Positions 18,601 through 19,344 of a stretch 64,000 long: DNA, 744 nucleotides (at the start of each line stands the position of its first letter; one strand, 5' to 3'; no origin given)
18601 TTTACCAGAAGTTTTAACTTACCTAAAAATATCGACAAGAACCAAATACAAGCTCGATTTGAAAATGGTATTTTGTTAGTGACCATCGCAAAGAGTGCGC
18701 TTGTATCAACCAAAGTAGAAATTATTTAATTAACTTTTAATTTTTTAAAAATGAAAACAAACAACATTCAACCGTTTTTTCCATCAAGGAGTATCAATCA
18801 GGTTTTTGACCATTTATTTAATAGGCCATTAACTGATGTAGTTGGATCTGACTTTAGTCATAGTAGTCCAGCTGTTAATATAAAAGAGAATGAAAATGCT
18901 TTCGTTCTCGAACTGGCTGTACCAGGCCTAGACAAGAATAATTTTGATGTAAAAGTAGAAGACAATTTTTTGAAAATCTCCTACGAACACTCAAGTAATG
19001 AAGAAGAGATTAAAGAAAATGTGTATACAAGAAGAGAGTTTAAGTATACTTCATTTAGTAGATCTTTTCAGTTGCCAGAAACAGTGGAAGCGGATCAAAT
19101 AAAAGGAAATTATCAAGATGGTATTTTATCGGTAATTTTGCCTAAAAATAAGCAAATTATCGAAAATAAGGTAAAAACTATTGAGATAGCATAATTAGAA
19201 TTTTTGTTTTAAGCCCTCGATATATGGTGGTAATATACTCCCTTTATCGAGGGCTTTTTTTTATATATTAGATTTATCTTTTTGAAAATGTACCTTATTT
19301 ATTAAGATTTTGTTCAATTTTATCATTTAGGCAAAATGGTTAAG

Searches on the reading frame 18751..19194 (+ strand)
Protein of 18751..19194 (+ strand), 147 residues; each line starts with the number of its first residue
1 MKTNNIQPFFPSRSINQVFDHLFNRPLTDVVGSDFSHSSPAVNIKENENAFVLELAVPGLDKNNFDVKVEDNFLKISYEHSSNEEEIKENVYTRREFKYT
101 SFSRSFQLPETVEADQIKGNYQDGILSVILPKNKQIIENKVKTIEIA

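Call 11: search_protein_families(library=pfam, proteins=[window:18751-19194:+])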
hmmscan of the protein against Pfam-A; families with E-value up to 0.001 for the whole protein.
window:18751-19194:+ (147 aa): 2 families
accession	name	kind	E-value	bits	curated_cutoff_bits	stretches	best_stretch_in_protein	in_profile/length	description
PF00011.27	HSP20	-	4.9e-25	88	20.8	1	44-146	2-101/102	Hsp20/alpha crystallin family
PF17886.7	ArsA_HSP20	-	0.00061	19.7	22.5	1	49-128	2-61/63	HSP20-like domain found in ArsA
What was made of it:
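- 18319..19194 (+): Upstream pair of Hsp20/alpha-crystallin genes, 18319-18729 and 18751-19194 (context). Pfam PF00011 (call 11).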

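Call 28: find_encoding_contigs(protein=window:18751-19194:+, flank=4000, max_places=6)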
Protein window:18751-19194:+ (147 aa): 1 contig read that carries it; 1 place shown.
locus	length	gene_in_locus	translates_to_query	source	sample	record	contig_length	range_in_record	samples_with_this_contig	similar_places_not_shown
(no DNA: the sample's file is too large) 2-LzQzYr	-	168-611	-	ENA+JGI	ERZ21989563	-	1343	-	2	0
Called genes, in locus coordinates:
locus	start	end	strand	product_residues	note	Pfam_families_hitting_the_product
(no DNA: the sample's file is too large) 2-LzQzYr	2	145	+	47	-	?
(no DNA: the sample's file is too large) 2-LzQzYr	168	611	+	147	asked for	PF00011:HSP20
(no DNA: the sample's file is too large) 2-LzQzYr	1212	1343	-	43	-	?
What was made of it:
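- An ENA contig has a spacer 270 nt shorter (call 28).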

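Call 29: list_cluster_members(proteins=[P0001, window:18751-19194:+, window:18319-18729:+])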
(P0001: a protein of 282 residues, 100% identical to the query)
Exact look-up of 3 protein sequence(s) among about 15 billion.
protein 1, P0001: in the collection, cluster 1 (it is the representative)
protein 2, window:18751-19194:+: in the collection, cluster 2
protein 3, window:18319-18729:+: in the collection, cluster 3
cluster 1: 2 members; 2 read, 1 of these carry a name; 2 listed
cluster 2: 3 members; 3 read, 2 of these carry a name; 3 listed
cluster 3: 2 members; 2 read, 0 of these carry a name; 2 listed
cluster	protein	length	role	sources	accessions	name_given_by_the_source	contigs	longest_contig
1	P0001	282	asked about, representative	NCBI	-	-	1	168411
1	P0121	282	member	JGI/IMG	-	Protein of unknown function (DUF2911)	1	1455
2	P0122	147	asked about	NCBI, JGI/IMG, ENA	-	-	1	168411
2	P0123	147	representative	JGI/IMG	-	HSP20 family protein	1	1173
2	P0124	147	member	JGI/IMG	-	HSP20 family protein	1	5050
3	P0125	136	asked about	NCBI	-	-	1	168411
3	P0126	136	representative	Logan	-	-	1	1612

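Call 38: find_homologous_proteins(query=window:18751-19194:+, max_evalue=1e-20)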
Query window:18751-19194:+ (147 aa): 108 proteins with E <= 1e-20 among 175 candidates.
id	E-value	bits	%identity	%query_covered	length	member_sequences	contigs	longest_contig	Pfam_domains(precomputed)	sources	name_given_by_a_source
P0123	1.8e-88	311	99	100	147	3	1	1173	PF00011.28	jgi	jgi:HSP20 family protein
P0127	4.8e-73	261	82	100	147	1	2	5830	PF00011.28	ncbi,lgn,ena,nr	ncbi:MAG TPA: Hsp20/alpha crystallin family protein [Saprospiraceae bacterium]|nr:Hsp20/alpha crysta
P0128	9.5e-72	257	79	100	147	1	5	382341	PF00011.28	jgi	jgi:HSP20 family protein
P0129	5.2e-68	245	74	100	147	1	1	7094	PF00011.28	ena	-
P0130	1.3e-67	244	73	100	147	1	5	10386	PF00011.28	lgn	-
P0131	8.1e-67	241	71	100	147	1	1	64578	PF00011.28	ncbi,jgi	jgi:HSP20 family protein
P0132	2.7e-66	240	72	100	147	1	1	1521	PF00011.28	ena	-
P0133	2.3e-33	133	51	90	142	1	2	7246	PF00011.28,PF17886.8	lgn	-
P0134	4.6e-32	129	48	91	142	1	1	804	PF00011.28,PF17886.8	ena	-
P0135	7.9e-32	128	49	91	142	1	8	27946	PF00011.28,PF17886.8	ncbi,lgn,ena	-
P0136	9.3e-32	128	49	91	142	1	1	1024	PF00011.28,PF17886.8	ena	-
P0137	9.4e-32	128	50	91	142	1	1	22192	PF00011.28,PF17886.8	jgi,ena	jgi:HSP20 family protein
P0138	1.4e-31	127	49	91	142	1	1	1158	PF00011.28,PF17886.8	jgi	jgi:HSP20 family protein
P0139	1.7e-31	127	49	91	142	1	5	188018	PF00011.28,PF17886.8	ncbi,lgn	-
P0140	1.7e-31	127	50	90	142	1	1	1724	PF00011.28,PF17886.8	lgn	-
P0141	1.0e-30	124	45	93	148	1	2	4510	PF00011.28,PF17886.8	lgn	-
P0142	2.9e-30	123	45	93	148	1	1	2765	PF00011.28,PF17886.8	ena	-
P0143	6.2e-30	122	48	90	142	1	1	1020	PF00011.28,PF17886.8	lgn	-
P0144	8.8e-30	121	47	91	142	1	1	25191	PF00011.28,PF17886.8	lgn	-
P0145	9.3e-30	121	50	85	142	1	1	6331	PF00011.28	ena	-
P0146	1.8e-29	120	48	86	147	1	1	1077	PF00011.28,PF17886.8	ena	-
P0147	2.5e-29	120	47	90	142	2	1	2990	PF00011.28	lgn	-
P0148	2.8e-29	120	46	90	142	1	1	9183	PF00011.28,PF17886.8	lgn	-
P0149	1.1e-28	118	47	90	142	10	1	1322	PF00011.28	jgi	jgi:HSP20 family protein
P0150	1.4e-28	117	45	91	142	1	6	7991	PF00011.28,PF17886.8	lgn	-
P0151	1.6e-28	117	54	78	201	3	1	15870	PF00011.28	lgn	-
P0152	5.5e-27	112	49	79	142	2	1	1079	PF00011.28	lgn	-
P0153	2.7e-26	110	50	80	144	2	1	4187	PF00011.28,PF17886.8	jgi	jgi:HSP20 family protein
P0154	2.9e-26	110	46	95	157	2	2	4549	PF00011.28,PF17886.8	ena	-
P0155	5.3e-26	109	48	99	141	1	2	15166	PF00011.28,PF17886.8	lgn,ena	-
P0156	6.1e-26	109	45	95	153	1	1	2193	PF00011.28,PF17886.8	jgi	jgi:HSP20 family protein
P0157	8.2e-26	109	49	78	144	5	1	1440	PF00011.28,PF17886.8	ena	-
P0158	1.2e-25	108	43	99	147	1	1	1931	PF00011.28,PF17886.8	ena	-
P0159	1.4e-25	108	42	94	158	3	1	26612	PF00011.28,PF17886.8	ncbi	-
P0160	1.4e-25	108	47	99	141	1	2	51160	PF00011.28,PF17886.8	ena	-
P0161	2.5e-25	107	51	75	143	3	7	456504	PF00011.28,PF17886.8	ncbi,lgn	-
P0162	9.4e-25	105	43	100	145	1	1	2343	PF00011.28,PF17886.8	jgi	jgi:HSP20 family protein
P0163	9.8e-25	105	45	93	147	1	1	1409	PF00011.28,PF17886.8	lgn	-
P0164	2.2e-24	104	42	100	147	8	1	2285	PF00011.28,PF17886.8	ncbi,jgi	jgi:HSP20 family protein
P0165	3.0e-24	104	48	78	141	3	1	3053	PF00011.28,PF17886.8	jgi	jgi:HSP20 family protein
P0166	4.9e-24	103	43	95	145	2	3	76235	PF00011.28,PF17886.8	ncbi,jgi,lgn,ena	-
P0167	6.3e-24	102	44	100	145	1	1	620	PF00011.28,PF17886.8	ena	-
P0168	6.4e-24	102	49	68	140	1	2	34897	PF00011.28,PF17886.8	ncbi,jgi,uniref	ncbi:hypothetical protein MNBD_BACTEROID07-1123 [hydrothermal vent metagenome]|uniref:SHSP domain-co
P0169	7.3e-24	102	43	89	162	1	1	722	PF00011.28,PF17886.8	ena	-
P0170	7.6e-24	102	48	74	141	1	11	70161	PF00011.28,PF17886.8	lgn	-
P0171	8.2e-24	102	47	78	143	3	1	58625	PF00011.28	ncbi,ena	-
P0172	9.6e-24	102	50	68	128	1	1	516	PF00011.28,PF17886.8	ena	-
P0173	1.0e-23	102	50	68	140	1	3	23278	PF00011.28,PF17886.8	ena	-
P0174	1.2e-23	102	49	68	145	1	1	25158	PF00011.28,PF17886.8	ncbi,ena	-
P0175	1.3e-23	101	48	68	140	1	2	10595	PF00011.28,PF17886.8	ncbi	-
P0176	1.5e-23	101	50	68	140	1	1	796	PF00011.28,PF17886.8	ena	-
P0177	2.0e-23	101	50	68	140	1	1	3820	PF00011.28,PF17886.8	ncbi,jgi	-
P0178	2.1e-23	101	47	84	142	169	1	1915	PF00011.28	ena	-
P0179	2.3e-23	101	50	68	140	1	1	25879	PF00011.28,PF17886.8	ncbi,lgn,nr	ncbi:MAG: heat-shock protein [bacterium]|nr:MAG: heat-shock protein [bacterium]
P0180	2.7e-23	100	50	68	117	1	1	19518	PF00011.28,PF17886.8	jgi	-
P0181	2.9e-23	100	43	91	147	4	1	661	PF00011.28,PF17886.8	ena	-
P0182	3.1e-23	100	51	68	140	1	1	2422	PF00011.28,PF17886.8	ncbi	-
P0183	3.2e-23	100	40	99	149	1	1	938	PF00011.28,PF17886.8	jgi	-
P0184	3.4e-23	100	51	68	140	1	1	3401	PF00011.28,PF17886.8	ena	-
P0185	3.4e-23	100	50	68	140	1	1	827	PF00011.28,PF17886.8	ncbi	-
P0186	3.8e-23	100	45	93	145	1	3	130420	PF00011.28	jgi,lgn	jgi:HSP20 family protein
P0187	4.1e-23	100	49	75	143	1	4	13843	PF00011.28,PF17886.8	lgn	-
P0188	4.5e-23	100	47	88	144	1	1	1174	PF00011.28,PF17886.8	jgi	jgi:HSP20 family protein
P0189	7.8e-23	99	48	75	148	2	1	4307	PF00011.28,PF17886.8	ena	-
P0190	8.4e-23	99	50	68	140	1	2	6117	PF00011.28,PF17886.8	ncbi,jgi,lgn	jgi:HSP20 family protein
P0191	8.7e-23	99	48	68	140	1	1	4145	PF00011.28,PF17886.8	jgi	-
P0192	9.0e-23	99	45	84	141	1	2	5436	PF27746.1,PF00011.28,PF17886.8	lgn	-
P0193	9.3e-23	99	51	68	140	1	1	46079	PF00011.28,PF17886.8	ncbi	-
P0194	9.8e-23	99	48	68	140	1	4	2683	PF00011.28,PF17886.8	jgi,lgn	-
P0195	1.4e-22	98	50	86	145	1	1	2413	PF00011.28,PF17886.8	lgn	-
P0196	1.4e-22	98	44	94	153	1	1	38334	PF00011.28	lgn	-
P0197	1.6e-22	98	41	92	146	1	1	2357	PF00011.28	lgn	-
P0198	1.7e-22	98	48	68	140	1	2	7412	PF27746.1,PF00011.28,PF17886.8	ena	-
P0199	2.2e-22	97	44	90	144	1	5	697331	PF00011.28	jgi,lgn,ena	jgi:HSP20 family protein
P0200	2.2e-22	97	44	100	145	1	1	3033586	PF00011.28,PF17886.8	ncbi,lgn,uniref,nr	ncbi:heat shock protein Hsp20 [Ulvibacter sp. MAR_2010_11]|uniref:Hsp20/alpha crystallin family prot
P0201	2.4e-22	97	49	68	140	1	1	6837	PF00011.28,PF17886.8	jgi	jgi:HSP20 family protein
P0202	3.0e-22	97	55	65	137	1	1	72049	PF00011.28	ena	-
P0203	3.7e-22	97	43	95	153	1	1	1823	PF00011.28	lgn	-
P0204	3.9e-22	97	49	71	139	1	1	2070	PF00011.28,PF17886.8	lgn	-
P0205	4.4e-22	97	42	95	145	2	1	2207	PF27746.1,PF00011.28,PF17886.8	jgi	jgi:HSP20 family protein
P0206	4.5e-22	96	44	74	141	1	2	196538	PF00011.28,PF17886.8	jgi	jgi:HSP20 family protein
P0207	6.5e-22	96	43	95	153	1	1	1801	PF00011.28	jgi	jgi:HSP20 family protein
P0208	6.5e-22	96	42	82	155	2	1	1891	PF00011.28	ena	-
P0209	8.3e-22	96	50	65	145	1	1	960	PF00011.28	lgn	-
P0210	8.8e-22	96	47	86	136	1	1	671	PF00011.28,PF17886.8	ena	-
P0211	9.4e-22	95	47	86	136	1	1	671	PF00011.28,PF17886.8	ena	-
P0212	9.9e-22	95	43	95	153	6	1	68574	PF00011.28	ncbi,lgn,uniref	ncbi:Hsp20/alpha crystallin family protein [Dyadobacter bucti]|uniref:Hsp20/alpha crystallin family 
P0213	1.1e-21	95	47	86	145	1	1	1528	PF00011.28,PF17886.8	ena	-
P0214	1.2e-21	95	43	94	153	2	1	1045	PF00011.28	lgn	-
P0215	1.2e-21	95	49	66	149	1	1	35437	PF00011.28,PF17886.8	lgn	-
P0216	1.5e-21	95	41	95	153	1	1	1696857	PF00011.28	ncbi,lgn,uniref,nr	ncbi:Hsp20/alpha crystallin family protein [Dyadobacter psychrophilus]|uniref:HSP20 family protein n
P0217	1.6e-21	95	46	86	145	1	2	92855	PF00011.28,PF17886.8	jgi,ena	-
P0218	1.6e-21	95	42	89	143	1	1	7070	PF00011.28,PF17886.8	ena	-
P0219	1.7e-21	95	44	79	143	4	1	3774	PF00011.28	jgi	-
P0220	1.8e-21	95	43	95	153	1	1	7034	PF00011.28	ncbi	-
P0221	1.8e-21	95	45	78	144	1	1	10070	PF00011.28,PF17886.8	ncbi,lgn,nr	ncbi:MAG TPA: Hsp20/alpha crystallin family protein [Flavobacteriales bacterium]|nr:Hsp20/alpha crys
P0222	3.0e-21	94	50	71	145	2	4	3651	PF00011.28,PF17886.8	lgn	-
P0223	3.7e-21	94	43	88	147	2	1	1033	PF00011.28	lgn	-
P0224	3.8e-21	93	48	84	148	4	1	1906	PF00011.28,PF17886.8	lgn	-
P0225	4.2e-21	93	41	93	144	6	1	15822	PF00011.28,PF17886.8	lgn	-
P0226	4.3e-21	93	45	93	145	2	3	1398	PF00011.28,PF17886.8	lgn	-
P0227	4.5e-21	93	47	75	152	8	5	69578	PF00011.28,PF17886.8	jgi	jgi:HSP20 family protein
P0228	4.5e-21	93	39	88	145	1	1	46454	PF00011.28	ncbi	-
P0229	5.2e-21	93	43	78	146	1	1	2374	PF00011.28,PF17886.8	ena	-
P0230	5.4e-21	93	41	94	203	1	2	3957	PF00011.28,PF17886.8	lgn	-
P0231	6.6e-21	93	48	67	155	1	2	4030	PF00011.28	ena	-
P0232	6.8e-21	93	39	99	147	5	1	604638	PF00011.28,PF18046.8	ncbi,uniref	ncbi:MAG: Hsp20/alpha crystallin family protein [Thermaurantimonas sp.]|uniref:Hsp20/alpha crystalli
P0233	9.7e-21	92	48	67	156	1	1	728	PF00011.28,PF17886.8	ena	-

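Call 39: find_encoding_contigs(protein=P0128, flank=3000, max_places=5)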
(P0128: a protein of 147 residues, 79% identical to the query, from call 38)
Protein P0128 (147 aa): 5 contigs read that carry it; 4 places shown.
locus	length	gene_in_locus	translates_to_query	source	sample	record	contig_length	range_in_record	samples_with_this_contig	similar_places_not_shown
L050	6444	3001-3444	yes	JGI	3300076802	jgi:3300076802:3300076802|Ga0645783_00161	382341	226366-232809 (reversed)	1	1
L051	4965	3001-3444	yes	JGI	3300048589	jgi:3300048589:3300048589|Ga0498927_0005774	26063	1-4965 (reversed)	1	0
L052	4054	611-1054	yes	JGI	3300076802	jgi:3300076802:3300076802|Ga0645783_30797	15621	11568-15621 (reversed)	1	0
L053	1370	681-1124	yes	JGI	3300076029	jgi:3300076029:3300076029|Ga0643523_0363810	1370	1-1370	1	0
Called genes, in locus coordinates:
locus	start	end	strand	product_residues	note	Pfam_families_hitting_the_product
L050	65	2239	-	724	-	PF08206:OB_RNB, PF17876:CSD2 (weak), PF00575:S1 (faint), PF17876:CSD2, PF00773:RNB, PF18614:RNase_II_C_S1 (faint)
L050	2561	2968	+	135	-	PF00011:HSP20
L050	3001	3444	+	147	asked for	PF00011:HSP20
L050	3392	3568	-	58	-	-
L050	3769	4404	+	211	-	PF13555:AAA_29 (weak), PF00005:ABC_tran, PF02463:SMC_N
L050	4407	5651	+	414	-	PF12704:MacB_PCD, PF02687:FtsX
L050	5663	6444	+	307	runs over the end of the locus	PF02541:Ppx-GppA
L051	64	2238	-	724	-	PF08206:OB_RNB, PF17876:CSD2 (weak), PF00575:S1 (faint), PF17876:CSD2, PF00773:RNB, PF18614:RNase_II_C_S1 (faint)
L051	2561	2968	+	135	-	PF00011:HSP20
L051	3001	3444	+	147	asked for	PF00011:HSP20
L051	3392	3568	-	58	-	-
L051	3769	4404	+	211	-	PF13555:AAA_29 (weak), PF00005:ABC_tran, PF02463:SMC_N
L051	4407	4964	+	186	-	?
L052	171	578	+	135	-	PF00011:HSP20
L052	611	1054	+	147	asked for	PF00011:HSP20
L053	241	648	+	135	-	PF00011:HSP20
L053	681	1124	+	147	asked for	PF00011:HSP20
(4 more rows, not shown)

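Call 40: find_encoding_contigs(protein=P0127, flank=3000, max_places=3)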
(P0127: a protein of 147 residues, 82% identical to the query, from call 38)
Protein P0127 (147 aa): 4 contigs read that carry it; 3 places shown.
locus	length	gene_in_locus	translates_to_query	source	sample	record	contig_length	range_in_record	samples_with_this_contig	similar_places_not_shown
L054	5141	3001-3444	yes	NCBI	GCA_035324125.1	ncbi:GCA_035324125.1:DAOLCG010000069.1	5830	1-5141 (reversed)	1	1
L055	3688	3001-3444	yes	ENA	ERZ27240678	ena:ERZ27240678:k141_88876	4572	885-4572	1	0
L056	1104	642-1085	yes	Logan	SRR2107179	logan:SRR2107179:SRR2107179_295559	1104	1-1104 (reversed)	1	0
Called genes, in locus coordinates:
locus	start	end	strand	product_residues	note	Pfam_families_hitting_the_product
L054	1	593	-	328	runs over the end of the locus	PF00773:RNB, PF00575:S1 (weak), PF18614:RNase_II_C_S1 (faint)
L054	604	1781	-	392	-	PF08206:OB_RNB, PF17876:CSD2, PF00773:RNB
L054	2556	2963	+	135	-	PF00011:HSP20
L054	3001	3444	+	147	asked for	PF00011:HSP20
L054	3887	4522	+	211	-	PF13555:AAA_29 (weak), PF00005:ABC_tran, PF02463:SMC_N (weak)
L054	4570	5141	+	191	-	PF12704:MacB_PCD (weak)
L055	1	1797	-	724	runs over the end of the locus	PF08206:OB_RNB, PF17876:CSD2, PF18614:RNase_II_C_S1 (faint), PF00773:RNB, PF00575:S1 (weak)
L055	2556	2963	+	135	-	PF00011:HSP20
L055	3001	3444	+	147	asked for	PF00011:HSP20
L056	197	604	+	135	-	PF00011:HSP20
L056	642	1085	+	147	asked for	PF00011:HSP20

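Call 41: find_encoding_contigs(protein=P0131, flank=3000, max_places=3)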
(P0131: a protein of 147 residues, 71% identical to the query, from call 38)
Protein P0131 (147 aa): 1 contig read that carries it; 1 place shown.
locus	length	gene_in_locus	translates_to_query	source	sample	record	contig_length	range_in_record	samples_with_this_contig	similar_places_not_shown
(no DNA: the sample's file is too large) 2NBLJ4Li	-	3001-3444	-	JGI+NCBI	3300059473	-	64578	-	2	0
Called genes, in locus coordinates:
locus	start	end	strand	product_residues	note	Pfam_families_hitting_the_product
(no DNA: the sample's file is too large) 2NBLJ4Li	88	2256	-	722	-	PF08206:OB_RNB, PF17876:CSD2, PF00773:RNB, PF00575:S1 (weak)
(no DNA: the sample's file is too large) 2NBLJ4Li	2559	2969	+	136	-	PF00011:HSP20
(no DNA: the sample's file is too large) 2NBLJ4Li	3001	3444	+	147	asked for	PF00011:HSP20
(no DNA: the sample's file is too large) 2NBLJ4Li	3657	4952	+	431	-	PF03403:PAF-AH_p_II, PF12146:Hydrolase_4 (faint), PF12740:PETase, PF00561:Abhydrolase_1 (faint)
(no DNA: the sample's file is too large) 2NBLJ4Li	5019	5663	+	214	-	PF13555:AAA_29 (weak), PF00005:ABC_tran, PF02463:SMC_N (weak), PF03215:Rad17 (weak)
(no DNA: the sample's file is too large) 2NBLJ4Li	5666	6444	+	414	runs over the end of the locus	PF12704:MacB_PCD, PF02687:FtsX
